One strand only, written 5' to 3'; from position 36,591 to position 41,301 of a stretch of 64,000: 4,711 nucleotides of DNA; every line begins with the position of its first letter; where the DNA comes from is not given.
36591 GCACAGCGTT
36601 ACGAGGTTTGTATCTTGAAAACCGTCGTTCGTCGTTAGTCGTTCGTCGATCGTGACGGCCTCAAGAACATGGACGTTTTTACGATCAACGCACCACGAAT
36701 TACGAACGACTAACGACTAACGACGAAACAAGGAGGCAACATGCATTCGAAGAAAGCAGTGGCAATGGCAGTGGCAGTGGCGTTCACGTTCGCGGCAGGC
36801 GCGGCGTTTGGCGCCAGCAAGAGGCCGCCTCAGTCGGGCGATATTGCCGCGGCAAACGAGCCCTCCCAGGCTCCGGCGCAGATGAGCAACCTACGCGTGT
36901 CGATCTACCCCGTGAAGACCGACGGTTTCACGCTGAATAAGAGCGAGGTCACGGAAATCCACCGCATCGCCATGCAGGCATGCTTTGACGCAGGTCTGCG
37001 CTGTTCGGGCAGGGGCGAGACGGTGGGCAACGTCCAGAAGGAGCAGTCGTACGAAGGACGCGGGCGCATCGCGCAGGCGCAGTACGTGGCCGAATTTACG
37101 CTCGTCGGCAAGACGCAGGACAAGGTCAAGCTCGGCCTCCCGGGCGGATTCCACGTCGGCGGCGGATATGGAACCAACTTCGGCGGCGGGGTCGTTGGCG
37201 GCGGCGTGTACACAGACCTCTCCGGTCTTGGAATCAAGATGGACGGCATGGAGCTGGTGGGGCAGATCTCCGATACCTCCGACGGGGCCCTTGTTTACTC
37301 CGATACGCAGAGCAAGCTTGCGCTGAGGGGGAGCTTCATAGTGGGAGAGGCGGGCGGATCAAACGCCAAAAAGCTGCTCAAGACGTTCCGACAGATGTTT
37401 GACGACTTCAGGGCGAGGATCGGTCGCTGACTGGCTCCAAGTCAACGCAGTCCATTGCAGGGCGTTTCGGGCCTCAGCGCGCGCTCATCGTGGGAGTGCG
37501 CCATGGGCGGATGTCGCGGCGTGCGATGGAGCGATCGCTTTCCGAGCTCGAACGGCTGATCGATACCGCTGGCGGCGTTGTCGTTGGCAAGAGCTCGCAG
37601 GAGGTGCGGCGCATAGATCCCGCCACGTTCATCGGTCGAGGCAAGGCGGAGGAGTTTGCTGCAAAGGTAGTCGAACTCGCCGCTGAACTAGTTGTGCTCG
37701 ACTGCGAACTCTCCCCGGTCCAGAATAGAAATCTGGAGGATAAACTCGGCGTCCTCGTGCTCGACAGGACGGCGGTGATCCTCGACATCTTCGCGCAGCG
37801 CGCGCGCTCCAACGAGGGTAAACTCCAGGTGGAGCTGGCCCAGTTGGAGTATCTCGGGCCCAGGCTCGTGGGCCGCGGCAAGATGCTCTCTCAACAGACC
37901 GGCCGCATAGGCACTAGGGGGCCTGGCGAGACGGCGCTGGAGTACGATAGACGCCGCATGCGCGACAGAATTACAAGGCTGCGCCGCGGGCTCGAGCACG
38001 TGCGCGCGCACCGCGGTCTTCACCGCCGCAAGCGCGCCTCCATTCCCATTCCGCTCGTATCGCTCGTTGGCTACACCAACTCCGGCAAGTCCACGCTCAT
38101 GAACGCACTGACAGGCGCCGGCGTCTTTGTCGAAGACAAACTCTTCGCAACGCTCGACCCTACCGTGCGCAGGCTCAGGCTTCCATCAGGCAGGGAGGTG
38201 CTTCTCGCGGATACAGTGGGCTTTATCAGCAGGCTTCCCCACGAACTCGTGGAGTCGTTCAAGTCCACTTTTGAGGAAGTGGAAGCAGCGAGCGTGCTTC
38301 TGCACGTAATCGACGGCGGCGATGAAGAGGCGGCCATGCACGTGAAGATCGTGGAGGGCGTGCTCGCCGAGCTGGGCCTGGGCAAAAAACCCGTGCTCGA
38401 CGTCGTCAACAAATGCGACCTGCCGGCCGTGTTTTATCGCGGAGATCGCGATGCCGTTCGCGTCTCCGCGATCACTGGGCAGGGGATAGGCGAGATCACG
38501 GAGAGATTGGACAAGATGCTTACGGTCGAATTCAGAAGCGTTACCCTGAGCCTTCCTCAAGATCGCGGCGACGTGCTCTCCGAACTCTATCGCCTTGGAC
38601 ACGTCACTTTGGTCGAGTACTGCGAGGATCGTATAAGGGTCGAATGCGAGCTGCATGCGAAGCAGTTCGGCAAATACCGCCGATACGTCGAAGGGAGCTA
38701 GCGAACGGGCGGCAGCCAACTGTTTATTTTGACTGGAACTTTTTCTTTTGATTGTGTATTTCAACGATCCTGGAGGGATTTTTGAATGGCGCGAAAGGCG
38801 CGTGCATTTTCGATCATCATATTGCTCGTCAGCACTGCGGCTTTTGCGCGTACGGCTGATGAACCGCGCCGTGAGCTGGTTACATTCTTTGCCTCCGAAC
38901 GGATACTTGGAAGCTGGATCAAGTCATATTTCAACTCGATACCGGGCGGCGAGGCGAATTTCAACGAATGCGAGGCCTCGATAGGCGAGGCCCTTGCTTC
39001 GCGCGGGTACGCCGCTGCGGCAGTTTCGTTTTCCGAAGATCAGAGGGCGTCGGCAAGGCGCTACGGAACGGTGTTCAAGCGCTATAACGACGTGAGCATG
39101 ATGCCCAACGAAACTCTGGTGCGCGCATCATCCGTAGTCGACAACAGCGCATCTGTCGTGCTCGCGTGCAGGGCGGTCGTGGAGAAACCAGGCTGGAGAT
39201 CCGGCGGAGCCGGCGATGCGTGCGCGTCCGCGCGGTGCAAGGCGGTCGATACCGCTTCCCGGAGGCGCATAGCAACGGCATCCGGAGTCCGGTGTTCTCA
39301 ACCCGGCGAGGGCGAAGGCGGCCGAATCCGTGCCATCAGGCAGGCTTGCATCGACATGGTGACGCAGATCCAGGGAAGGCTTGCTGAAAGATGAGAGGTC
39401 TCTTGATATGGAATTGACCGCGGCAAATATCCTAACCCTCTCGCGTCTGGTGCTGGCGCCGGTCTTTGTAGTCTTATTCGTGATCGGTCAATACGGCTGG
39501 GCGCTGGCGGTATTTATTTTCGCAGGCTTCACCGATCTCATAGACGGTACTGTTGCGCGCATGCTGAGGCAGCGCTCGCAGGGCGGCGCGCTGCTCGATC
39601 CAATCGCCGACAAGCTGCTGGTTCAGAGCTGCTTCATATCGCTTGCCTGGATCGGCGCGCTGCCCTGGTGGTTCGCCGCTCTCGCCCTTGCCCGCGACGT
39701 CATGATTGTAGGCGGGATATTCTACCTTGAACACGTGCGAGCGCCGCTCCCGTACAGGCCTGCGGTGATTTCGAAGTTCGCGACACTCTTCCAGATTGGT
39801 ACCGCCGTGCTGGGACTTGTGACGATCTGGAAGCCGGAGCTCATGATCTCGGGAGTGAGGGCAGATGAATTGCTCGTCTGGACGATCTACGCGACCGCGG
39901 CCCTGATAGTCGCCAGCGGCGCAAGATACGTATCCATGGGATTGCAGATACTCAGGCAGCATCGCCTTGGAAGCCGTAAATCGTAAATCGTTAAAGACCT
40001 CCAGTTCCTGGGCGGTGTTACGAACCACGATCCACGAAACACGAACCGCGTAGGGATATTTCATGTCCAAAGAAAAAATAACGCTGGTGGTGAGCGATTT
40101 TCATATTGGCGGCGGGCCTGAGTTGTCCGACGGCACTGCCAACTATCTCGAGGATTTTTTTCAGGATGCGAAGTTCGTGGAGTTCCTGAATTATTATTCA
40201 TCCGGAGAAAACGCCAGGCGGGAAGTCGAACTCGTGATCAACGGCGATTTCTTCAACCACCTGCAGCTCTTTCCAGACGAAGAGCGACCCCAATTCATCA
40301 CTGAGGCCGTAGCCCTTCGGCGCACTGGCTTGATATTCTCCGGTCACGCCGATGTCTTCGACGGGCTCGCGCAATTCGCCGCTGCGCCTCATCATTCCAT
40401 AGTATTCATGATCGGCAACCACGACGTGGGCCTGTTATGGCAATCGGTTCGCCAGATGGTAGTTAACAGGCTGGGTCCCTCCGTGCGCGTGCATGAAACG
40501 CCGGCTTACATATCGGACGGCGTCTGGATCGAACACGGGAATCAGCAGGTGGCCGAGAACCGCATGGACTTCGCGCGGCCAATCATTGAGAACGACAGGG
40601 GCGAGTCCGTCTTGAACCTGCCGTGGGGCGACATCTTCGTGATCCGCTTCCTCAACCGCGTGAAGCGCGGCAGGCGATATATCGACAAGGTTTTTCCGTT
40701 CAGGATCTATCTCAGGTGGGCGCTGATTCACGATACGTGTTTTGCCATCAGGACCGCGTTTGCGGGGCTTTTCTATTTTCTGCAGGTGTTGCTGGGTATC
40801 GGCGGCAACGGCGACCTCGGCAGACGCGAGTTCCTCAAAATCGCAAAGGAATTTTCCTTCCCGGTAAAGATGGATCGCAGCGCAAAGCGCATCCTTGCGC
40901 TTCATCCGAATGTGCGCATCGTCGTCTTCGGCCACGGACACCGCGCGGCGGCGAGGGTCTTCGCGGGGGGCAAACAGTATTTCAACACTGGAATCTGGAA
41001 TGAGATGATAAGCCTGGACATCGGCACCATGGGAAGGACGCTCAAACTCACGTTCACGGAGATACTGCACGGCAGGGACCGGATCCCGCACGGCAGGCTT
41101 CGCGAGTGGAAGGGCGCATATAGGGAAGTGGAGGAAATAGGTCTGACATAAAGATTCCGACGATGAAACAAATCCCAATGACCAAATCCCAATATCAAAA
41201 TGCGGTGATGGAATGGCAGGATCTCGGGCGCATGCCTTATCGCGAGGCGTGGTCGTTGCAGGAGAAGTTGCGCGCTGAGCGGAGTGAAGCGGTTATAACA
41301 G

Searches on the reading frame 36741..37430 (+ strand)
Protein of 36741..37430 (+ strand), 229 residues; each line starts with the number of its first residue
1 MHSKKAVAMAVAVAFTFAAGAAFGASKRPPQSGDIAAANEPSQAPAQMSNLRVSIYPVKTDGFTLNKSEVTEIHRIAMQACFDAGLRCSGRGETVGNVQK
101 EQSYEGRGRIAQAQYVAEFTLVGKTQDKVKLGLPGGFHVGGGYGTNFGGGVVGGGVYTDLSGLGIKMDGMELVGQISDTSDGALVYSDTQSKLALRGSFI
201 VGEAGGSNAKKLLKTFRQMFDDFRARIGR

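Call 14: find_encoding_contigs(protein=window:36741-37430:+, flank=10000, max_places=10)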
Protein window:36741-37430:+ (229 aa): 3 contigs read that carry it; 1 place shown.
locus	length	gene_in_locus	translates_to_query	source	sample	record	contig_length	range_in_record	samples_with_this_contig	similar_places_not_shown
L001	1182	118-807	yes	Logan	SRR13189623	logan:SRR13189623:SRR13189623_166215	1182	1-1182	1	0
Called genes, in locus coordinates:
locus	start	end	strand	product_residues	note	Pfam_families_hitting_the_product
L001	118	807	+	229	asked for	-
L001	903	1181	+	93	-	?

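Call 57: search_protein_families(library=pfam, proteins=[window:36741-37430:+], max_evalue=0.01)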
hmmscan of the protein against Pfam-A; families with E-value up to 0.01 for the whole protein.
window:36741-37430:+ (229 aa): 0 families

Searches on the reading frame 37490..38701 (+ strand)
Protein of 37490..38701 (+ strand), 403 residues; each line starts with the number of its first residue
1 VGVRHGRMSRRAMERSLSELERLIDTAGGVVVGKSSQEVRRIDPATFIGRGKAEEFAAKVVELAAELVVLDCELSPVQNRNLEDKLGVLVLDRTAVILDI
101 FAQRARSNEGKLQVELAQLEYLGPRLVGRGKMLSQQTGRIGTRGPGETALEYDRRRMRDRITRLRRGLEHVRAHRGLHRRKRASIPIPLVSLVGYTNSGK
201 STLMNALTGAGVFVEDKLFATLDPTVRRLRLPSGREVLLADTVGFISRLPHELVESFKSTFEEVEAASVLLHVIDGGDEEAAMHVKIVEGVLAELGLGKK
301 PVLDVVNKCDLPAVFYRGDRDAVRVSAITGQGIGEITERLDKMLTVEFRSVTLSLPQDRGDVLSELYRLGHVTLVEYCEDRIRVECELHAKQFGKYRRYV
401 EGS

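Call 57: search_protein_families(library=pfam, proteins=[window:37490-38701:+], max_evalue=0.01)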
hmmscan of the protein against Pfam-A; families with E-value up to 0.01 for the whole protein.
window:37490-38701:+ (403 aa): 6 families
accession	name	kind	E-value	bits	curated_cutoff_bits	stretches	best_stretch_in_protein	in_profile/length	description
PF13167.11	GTP-bdg_N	-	1.8e-29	102.6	25.4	1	15-102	2-89/89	GTP-binding GTPase N-terminal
PF16360.10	GTP-bdg_M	-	5.4e-29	101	29.5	1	104-182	1-79/79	GTP-binding GTPase Middle Region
PF01926.29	MMR_HSR1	-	1.6e-21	76.9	21.9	1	190-308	2-113/113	50S ribosome-binding GTPase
PF19275.4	HflX_C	-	2e-06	28.2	26.4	1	320-391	10-82/102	HflX C-terminal domain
PF02421.24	FeoB_N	-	4e-05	23.6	27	1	190-285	3-97/156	Ferrous iron transport protein B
PF00350.29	Dynamin_N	-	0.00025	21.5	27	1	191-229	2-40/168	Dynamin family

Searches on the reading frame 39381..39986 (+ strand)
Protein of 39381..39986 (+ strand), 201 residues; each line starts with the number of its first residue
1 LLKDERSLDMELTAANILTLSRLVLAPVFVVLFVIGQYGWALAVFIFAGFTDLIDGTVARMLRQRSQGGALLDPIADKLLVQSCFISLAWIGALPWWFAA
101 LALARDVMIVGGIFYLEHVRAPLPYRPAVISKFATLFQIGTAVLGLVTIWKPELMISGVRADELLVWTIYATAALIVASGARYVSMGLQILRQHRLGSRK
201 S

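Call 57: search_protein_families(library=pfam, proteins=[window:39381-39986:+], max_evalue=0.01)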
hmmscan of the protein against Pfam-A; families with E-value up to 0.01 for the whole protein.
window:39381-39986:+ (201 aa): 1 family
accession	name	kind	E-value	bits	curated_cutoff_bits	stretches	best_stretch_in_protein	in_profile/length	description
PF01066.26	CDP-OH_P_transf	-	2.7e-32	112.7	22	1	13-161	2-138/152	CDP-alcohol phosphatidyltransferase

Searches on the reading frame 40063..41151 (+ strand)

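Call 57: search_protein_families(library=pfam, proteins=[window:40063-41151:+], max_evalue=0.01)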
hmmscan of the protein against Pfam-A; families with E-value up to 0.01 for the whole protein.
window:40063-41151:+ (362 aa): 1 family
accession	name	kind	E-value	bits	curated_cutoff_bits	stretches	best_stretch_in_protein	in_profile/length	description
PF00149.33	Metallophos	-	7.9e-06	26.9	21.5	1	8-174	4-132/191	Calcineurin-like phosphoesterase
